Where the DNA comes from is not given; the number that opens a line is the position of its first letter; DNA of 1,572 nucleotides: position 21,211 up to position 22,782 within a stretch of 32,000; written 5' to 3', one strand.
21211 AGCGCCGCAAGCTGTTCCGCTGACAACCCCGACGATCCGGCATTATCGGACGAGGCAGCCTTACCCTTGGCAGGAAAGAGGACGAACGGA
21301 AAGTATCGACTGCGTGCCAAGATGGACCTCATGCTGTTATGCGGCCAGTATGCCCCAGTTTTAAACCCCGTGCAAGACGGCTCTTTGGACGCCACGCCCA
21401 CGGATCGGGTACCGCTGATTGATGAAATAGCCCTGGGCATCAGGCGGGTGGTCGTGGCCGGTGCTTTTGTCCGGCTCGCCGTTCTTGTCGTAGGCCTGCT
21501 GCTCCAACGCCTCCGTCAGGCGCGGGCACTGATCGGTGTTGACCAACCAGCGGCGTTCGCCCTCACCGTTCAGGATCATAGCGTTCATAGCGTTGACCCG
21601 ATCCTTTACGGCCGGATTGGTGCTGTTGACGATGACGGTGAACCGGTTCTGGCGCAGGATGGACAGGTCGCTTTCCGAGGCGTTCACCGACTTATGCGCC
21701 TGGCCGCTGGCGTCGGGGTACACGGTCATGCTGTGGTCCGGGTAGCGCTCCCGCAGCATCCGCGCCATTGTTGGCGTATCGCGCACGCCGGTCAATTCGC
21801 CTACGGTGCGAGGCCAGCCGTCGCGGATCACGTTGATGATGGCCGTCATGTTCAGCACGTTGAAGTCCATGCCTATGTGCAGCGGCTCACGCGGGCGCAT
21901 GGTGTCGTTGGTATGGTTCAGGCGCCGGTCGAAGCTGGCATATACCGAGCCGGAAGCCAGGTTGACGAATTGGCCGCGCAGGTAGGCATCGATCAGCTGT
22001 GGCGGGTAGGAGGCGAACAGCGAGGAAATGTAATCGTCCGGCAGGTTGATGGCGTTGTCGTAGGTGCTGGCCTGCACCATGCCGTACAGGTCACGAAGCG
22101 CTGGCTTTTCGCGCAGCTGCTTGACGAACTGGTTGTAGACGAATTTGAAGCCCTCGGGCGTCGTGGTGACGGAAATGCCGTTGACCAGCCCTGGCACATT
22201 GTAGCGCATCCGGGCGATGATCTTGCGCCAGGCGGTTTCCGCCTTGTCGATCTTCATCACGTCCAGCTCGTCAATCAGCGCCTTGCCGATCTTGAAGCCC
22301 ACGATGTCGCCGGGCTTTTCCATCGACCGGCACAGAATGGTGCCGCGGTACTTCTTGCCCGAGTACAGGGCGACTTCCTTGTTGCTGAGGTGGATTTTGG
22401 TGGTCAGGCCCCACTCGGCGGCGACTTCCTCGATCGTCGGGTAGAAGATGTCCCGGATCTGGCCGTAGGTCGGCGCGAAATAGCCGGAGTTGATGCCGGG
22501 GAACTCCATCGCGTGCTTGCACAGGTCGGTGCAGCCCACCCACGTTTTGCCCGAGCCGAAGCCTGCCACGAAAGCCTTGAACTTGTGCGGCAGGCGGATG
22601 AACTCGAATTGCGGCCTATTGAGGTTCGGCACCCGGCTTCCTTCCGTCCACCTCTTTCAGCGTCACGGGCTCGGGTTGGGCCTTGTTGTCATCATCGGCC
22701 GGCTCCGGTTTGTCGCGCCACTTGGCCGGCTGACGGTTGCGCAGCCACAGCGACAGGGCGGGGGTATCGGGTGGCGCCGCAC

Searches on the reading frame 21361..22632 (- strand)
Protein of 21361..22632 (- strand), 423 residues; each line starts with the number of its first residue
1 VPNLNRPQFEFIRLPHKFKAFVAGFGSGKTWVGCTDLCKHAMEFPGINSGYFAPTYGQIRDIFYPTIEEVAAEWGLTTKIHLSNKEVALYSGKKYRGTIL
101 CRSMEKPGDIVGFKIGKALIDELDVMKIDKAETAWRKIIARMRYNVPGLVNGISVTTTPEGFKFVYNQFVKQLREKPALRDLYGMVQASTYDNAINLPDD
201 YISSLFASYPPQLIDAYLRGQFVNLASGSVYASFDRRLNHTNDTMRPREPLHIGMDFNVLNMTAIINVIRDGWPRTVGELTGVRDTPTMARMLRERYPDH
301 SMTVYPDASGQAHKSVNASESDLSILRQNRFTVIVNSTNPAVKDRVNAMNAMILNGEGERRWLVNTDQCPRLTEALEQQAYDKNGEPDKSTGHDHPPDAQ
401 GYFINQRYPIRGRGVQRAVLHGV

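Call 42: search_protein_families(library=pfam, proteins=[window:21361-22632:-], max_evalue=0.001)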
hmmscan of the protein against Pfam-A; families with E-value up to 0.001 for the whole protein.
window:21361-22632:- (423 aa): 2 families
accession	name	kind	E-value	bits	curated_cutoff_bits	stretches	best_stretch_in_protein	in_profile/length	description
PF03237.21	Terminase_6N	-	5.2e-34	118.2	22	1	21-235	2-212/215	Terminase large subunit, T4likevirus-type, N-terminal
PF17289.8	Terminase_6C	-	9.5e-22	78.1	22.6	1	253-406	1-154/155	Terminase RNaseH-like domain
